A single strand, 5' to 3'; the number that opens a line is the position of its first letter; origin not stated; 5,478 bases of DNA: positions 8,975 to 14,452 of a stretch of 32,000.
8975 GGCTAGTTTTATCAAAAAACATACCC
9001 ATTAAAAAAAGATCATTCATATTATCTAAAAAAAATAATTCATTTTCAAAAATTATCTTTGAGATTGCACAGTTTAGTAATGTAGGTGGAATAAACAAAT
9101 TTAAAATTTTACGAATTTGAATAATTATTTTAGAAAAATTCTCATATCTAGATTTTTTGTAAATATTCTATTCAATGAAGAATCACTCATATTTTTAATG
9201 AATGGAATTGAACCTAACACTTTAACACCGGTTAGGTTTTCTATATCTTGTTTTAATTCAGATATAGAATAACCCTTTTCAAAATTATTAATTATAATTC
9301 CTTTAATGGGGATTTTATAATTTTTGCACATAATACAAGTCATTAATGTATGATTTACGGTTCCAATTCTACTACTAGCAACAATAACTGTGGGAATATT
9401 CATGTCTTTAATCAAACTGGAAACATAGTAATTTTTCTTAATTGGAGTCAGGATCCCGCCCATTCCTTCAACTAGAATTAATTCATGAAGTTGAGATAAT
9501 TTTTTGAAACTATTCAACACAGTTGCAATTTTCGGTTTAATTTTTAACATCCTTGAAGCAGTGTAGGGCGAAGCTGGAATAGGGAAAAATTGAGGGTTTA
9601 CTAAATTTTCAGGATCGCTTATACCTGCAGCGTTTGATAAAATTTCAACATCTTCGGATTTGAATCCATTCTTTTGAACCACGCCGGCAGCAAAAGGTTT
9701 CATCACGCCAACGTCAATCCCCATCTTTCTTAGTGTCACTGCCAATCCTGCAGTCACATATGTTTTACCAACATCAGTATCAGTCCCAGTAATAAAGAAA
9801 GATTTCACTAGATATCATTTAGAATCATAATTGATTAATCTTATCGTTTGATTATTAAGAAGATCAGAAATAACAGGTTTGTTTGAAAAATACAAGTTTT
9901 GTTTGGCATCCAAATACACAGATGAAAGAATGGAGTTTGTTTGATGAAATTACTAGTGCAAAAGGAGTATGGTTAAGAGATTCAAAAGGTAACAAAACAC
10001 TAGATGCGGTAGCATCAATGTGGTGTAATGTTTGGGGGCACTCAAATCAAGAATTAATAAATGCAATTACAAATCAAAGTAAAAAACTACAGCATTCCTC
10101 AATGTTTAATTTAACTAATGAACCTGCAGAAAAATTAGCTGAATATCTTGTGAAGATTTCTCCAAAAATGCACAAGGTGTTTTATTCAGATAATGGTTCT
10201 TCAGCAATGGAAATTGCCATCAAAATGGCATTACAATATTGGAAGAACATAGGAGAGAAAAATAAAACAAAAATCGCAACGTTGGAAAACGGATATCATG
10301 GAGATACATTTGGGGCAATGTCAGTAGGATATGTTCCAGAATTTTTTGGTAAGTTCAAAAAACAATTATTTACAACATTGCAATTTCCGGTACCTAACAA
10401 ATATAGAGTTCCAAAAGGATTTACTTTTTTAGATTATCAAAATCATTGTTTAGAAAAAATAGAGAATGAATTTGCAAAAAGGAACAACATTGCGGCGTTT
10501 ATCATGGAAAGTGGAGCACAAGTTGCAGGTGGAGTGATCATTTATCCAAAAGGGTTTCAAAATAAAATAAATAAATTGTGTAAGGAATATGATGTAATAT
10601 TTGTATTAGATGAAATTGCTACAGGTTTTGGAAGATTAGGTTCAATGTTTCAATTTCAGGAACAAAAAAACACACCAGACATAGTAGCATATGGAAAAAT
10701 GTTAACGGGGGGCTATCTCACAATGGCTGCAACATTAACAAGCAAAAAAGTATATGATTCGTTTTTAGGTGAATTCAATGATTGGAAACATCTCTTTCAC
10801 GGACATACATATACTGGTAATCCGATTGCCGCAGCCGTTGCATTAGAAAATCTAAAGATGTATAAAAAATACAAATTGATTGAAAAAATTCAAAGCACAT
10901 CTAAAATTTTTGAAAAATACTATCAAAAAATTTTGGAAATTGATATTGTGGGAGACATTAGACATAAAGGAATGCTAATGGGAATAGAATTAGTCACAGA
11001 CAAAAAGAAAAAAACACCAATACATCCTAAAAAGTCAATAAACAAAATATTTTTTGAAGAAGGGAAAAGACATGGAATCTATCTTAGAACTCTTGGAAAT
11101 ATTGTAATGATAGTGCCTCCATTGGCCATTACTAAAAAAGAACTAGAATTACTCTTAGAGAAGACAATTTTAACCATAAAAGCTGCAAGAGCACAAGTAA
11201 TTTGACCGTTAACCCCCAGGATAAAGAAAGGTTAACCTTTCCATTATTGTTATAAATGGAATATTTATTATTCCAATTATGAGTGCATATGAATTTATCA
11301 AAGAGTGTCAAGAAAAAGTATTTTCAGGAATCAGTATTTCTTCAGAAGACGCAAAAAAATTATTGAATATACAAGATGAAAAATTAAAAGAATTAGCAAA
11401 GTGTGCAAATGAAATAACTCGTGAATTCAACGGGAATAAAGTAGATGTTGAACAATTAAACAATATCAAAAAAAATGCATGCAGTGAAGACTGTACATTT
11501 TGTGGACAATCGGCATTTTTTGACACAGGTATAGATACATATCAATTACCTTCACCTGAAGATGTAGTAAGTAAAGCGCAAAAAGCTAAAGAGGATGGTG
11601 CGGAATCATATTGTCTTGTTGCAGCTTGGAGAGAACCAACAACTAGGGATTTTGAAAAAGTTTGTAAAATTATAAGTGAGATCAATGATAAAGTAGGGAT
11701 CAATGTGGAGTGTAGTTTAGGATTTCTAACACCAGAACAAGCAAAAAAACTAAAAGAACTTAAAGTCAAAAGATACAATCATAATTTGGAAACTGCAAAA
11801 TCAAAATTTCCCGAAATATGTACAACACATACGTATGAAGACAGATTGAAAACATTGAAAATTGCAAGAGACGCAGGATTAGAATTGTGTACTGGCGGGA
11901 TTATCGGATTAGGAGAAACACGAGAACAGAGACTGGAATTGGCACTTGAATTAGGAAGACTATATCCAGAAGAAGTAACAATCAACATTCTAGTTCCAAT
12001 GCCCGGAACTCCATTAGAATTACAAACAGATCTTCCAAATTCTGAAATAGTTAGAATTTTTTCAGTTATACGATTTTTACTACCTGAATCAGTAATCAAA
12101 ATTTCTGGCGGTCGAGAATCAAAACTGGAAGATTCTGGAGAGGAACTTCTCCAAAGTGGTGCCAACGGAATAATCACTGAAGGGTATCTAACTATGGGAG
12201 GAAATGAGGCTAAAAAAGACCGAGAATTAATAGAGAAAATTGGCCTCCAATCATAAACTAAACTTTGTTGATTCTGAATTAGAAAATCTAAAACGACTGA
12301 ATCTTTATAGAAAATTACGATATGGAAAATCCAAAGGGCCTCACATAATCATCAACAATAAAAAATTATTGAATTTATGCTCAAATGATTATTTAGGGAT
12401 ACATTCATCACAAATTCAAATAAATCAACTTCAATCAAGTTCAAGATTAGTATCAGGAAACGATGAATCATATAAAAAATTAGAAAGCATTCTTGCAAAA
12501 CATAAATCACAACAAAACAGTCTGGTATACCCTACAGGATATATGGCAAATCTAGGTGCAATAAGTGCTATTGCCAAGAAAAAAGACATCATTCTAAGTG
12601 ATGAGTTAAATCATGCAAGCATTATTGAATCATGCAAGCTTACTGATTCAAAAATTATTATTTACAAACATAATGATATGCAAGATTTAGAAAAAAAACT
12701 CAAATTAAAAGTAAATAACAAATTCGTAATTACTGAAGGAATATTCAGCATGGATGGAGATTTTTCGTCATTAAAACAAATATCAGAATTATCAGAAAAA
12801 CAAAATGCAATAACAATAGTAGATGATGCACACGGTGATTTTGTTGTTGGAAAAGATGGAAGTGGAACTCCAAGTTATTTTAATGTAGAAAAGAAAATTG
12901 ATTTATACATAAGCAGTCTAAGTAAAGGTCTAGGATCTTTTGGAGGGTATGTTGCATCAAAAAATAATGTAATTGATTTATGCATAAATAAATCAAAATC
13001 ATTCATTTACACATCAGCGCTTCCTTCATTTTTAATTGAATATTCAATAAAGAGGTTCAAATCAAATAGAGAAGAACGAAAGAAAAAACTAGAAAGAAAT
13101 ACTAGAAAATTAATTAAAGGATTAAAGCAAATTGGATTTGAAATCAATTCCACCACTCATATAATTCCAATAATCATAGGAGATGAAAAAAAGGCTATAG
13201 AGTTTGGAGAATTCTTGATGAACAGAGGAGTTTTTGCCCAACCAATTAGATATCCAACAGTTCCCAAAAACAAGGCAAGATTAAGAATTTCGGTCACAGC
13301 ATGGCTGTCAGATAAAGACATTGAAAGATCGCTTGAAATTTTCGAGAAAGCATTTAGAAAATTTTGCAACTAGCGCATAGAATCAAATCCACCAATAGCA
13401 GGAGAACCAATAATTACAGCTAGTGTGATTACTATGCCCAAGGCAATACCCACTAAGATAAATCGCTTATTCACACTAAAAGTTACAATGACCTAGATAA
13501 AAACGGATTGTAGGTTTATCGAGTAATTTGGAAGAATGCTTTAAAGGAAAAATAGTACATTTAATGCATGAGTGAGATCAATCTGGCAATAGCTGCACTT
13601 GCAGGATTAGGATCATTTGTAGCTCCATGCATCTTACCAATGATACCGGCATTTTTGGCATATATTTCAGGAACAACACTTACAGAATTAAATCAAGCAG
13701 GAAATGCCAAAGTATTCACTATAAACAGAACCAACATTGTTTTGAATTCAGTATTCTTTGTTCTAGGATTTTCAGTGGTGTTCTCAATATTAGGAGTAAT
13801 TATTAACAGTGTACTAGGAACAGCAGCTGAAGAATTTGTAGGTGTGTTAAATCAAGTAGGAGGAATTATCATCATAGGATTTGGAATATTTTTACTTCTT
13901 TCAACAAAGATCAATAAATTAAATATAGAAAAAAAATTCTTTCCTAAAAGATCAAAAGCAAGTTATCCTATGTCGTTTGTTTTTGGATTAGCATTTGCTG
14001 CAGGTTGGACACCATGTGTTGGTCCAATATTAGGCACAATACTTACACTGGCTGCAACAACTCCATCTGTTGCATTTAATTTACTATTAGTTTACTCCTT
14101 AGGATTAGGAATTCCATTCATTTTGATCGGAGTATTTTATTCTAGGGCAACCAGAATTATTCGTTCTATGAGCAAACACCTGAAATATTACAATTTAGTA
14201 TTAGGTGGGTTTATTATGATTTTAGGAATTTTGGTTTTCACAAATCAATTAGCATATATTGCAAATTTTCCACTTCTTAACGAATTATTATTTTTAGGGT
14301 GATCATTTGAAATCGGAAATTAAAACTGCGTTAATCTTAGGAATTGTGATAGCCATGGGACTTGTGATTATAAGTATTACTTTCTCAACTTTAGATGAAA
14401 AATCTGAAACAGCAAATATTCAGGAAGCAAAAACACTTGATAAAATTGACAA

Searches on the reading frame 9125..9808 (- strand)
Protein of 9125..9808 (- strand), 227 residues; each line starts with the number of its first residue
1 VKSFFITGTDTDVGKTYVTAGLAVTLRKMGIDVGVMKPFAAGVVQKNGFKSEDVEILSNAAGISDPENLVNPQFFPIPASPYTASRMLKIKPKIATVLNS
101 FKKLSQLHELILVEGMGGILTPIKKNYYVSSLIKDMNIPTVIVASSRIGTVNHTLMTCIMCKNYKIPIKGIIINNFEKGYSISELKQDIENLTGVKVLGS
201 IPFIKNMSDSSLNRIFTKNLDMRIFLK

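Call 31: search_protein_families(library=pfam, proteins=[window:9125-9808:-], max_evalue=0.001)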
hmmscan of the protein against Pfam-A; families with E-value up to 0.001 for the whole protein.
window:9125-9808:- (227 aa): 3 families
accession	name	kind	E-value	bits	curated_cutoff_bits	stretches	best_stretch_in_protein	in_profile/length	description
PF13500.12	AAA_26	-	4.1e-40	138.2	27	1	3-208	2-195/198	AAA domain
PF01656.29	CbiA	-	2.8e-14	53.6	25.4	1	5-211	2-119/125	CobQ/CobB/MinD/ParA nucleotide binding domain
PF07755.17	DUF1611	-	0.00051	19.9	25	0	4-37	15-48/201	Domain of unknown function (DUF1611_C) P-loop domain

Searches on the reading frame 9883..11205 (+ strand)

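Call 31: search_protein_families(library=pfam, proteins=[window:9883-11205:+], max_evalue=0.001)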
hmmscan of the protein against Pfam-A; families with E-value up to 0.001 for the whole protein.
window:9883-11205:+ (440 aa): 1 family
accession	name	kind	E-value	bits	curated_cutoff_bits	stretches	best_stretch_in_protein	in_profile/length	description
PF00202.27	Aminotran_3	-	4.3e-95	319.2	30.5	1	22-427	12-398/403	Aminotransferase class-III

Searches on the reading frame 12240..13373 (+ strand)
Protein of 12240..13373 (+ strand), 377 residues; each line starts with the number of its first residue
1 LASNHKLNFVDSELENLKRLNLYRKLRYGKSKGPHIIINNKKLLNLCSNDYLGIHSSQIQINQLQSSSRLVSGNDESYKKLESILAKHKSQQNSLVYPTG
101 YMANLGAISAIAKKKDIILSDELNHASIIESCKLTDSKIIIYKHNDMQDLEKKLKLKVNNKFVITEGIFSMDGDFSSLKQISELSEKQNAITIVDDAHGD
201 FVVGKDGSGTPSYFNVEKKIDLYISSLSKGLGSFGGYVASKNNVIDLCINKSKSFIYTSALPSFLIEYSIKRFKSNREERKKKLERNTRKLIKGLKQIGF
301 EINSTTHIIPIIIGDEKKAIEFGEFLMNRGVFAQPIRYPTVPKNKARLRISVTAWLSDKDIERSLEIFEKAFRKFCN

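Call 32: search_protein_families(library=pfam, proteins=[window:12240-13373:+], max_evalue=0.001)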
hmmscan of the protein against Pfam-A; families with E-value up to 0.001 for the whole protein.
window:12240-13373:+ (377 aa): 2 families
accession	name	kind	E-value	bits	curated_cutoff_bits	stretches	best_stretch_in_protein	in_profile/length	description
PF00155.27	Aminotran_1_2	-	4.6e-54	184.4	19.7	1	42-366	2-359/361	Aminotransferase class I and II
PF01053.26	Cys_Met_Meta_PP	-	0.00051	19.1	27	1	79-197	55-175/381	Cys/Met metabolism PLP-dependent enzyme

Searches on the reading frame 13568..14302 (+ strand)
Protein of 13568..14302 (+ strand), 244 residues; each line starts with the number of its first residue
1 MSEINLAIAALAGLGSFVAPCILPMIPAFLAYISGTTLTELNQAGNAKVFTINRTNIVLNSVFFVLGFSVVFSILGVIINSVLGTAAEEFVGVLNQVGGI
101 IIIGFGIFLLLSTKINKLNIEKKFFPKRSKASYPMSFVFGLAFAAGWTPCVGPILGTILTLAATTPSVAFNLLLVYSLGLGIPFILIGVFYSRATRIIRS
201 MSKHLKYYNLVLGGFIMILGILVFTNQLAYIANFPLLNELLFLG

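Call 32: search_protein_families(library=pfam, proteins=[window:13568-14302:+], max_evalue=0.001)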
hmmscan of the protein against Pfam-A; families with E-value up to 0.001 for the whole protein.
window:13568-14302:+ (244 aa): 2 families
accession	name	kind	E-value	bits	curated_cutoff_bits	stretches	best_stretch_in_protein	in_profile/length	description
PF02683.22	DsbD_TM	-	1.5e-10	41.2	27.1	1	6-193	5-187/219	Cytochrome C biogenesis protein transmembrane domain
PF11139.14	SfLAP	-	0.00029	20.8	35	0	49-171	19-148/213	Sap, sulfolipid-1-addressing protein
